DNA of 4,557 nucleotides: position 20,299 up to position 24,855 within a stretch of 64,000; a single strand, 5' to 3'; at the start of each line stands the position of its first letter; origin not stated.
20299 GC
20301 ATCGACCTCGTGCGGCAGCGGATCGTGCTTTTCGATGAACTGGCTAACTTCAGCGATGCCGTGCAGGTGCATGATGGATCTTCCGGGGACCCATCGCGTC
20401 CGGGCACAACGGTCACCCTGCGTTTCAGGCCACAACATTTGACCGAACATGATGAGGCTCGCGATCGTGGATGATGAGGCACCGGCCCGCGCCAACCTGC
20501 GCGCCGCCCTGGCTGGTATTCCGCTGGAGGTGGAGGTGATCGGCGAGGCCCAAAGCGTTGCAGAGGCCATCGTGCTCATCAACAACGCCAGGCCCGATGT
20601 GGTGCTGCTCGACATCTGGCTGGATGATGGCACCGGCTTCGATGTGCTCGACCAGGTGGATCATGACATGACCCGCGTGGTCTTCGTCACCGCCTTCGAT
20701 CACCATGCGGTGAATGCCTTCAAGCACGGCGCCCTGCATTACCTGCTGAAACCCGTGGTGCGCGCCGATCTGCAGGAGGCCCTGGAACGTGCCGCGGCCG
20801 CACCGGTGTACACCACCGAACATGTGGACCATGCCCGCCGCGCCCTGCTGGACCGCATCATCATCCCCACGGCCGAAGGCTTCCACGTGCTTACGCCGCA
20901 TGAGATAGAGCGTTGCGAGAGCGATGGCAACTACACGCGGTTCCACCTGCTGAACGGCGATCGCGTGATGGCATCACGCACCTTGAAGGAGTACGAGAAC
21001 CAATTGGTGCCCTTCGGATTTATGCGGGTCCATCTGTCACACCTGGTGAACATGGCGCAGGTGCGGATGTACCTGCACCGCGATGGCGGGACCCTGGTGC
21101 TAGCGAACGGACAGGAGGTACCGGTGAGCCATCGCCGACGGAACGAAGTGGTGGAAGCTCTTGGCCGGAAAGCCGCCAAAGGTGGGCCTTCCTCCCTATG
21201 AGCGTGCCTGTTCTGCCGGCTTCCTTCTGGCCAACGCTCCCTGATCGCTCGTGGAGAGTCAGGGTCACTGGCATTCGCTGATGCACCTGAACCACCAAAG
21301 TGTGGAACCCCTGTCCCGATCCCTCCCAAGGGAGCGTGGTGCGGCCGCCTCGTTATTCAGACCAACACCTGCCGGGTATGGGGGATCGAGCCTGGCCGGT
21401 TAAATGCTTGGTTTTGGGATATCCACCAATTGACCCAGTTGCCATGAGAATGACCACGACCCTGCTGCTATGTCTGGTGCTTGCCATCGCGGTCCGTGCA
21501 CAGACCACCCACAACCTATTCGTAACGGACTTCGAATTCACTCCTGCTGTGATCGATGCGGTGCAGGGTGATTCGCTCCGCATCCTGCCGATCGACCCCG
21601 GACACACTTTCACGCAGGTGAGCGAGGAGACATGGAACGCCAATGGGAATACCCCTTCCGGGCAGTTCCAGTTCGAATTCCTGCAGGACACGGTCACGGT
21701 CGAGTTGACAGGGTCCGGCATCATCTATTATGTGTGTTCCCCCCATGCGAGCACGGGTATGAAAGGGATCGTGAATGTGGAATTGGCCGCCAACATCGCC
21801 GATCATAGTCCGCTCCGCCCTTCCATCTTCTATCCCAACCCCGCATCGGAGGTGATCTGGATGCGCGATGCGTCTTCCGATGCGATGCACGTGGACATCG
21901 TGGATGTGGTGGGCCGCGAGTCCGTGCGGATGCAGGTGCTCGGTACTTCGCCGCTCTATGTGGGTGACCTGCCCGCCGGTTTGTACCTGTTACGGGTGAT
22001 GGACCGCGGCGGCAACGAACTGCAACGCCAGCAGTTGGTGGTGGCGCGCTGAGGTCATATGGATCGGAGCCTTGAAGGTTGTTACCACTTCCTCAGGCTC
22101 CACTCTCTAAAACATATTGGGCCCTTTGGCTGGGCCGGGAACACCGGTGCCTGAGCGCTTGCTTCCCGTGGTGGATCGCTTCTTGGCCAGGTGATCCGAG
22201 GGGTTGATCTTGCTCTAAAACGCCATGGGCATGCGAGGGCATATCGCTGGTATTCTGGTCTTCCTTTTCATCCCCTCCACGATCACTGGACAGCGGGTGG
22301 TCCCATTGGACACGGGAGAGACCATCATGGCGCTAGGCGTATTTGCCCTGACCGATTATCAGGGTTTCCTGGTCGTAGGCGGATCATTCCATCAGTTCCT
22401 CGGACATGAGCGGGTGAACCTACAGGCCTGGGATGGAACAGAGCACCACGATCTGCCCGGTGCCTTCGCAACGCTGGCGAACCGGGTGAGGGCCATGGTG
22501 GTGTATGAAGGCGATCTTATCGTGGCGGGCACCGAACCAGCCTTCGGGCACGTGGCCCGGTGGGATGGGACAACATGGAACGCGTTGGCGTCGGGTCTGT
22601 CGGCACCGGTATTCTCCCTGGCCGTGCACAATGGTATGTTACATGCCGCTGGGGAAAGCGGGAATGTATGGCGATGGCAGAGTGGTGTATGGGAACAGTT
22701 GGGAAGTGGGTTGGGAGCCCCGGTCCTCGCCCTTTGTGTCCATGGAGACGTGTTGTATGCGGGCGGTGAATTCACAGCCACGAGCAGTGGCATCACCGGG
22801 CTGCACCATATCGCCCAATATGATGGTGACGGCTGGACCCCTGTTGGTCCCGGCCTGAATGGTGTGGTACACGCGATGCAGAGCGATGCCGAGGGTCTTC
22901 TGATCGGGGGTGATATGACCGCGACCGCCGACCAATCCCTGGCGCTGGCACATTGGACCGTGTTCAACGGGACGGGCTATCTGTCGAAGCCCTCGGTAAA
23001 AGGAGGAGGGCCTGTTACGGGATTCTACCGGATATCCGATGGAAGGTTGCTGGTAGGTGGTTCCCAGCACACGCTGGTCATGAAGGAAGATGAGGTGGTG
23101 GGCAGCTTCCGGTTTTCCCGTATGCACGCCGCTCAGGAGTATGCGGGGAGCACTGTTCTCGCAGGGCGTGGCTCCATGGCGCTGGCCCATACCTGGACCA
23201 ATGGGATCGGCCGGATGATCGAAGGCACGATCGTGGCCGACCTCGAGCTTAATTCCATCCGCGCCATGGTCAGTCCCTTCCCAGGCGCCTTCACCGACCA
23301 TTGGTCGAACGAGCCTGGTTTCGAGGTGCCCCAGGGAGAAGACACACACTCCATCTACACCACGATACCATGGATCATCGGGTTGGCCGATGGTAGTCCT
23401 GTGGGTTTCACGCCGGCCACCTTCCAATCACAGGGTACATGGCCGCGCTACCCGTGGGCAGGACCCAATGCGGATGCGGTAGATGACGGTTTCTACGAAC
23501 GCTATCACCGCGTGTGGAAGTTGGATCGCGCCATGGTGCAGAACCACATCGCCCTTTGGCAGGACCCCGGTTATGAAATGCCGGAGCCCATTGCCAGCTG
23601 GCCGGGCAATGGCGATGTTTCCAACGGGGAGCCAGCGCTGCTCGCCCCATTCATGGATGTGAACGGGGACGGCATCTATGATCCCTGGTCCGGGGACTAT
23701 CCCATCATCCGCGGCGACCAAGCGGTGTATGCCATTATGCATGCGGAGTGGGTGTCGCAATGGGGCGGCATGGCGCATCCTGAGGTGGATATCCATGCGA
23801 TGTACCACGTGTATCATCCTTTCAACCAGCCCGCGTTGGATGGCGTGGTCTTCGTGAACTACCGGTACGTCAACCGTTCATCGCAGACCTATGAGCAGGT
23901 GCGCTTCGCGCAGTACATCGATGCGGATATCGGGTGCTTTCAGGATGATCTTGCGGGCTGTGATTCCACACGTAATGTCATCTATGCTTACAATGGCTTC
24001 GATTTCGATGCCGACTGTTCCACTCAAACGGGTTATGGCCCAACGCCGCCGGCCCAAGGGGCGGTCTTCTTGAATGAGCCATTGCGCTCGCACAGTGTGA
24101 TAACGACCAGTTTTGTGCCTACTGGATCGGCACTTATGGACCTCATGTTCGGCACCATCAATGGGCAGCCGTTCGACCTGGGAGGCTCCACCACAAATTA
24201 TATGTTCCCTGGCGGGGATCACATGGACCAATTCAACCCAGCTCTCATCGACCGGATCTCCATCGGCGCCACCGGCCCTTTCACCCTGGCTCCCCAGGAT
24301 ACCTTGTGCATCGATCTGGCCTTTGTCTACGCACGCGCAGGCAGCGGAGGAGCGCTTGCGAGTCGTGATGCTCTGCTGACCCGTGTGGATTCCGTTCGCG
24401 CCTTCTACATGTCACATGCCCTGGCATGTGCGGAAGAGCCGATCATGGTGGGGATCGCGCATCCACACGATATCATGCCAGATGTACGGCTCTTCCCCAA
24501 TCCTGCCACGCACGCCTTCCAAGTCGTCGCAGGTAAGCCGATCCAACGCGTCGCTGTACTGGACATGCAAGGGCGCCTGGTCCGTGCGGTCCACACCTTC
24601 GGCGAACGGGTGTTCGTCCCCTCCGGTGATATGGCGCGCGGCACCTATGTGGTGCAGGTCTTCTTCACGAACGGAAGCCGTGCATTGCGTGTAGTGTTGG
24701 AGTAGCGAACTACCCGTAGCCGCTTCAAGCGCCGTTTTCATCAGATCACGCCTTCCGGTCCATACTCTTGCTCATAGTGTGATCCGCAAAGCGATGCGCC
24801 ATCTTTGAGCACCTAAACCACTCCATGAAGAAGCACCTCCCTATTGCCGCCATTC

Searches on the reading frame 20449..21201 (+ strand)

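Call 5: search_protein_families(library=pfam, proteins=[window:20449-21201:+], max_evalue=0.01)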
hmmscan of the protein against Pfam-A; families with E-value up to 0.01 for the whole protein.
window:20449-21201:+ (250 aa): 3 families
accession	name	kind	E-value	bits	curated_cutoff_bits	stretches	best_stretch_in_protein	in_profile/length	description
PF00072.30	Response_reg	-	6.3e-18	65.4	30.2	1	5-112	2-110/111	Response regulator receiver domain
PF04397.21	LytTR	-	1.3e-15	57.9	22.6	1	145-238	3-97/98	LytTr DNA-binding domain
PF20471.4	DUF6716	-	0.00021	20.8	27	0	3-94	28-117/342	Putative glycosyltransferase (DUF6716)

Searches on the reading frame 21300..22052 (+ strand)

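Call 35: search_protein_families(library=ncbifam, proteins=[window:21300-22052:+], max_evalue=0.01)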
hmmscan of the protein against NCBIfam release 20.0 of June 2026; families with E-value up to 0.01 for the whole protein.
window:21300-22052:+ (250 aa): 5 families
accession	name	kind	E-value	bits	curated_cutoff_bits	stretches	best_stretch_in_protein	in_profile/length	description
TIGR02375.1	pseudoazurin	equivalog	1.7e-08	34.2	109.85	1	80-162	12-88/116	pseudoazurin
TIGR04183.1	Por_Secre_tail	domain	1.7e-06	27.9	23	1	178-242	2-67/72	T9SS type A sorting domain-containing protein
TIGR02656.1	cyanin_plasto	equivalog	0.00058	20.2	87.85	1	126-161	64-99/99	plastocyanin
TIGR03102.1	halo_cynanin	subfamily_domain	0.00077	19.5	93.8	1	132-161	86-115/115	halocyanin domain-containing protein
NF038113.1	T9SSA_dep_M36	equivalog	0.0012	17.1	885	1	175-248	793-868/869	T9SS-dependent M36 family metallopeptidase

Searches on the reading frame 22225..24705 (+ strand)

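Call 35: search_protein_families(library=ncbifam, proteins=[window:22225-24705:+], max_evalue=0.01)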
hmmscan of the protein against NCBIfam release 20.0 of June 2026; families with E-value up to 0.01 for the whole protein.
window:22225-24705:+ (826 aa): 2 families
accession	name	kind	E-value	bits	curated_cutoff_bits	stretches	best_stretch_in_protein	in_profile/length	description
TIGR04183.1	Por_Secre_tail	domain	2.2e-06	27.5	23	1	756-825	1-71/72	T9SS type A sorting domain-containing protein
NF050177.1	TapA_OM_Porphy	equivalog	0.005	15.6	500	1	753-818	470-536/544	TapA/TapC family T9SS-dependent outer membrane protein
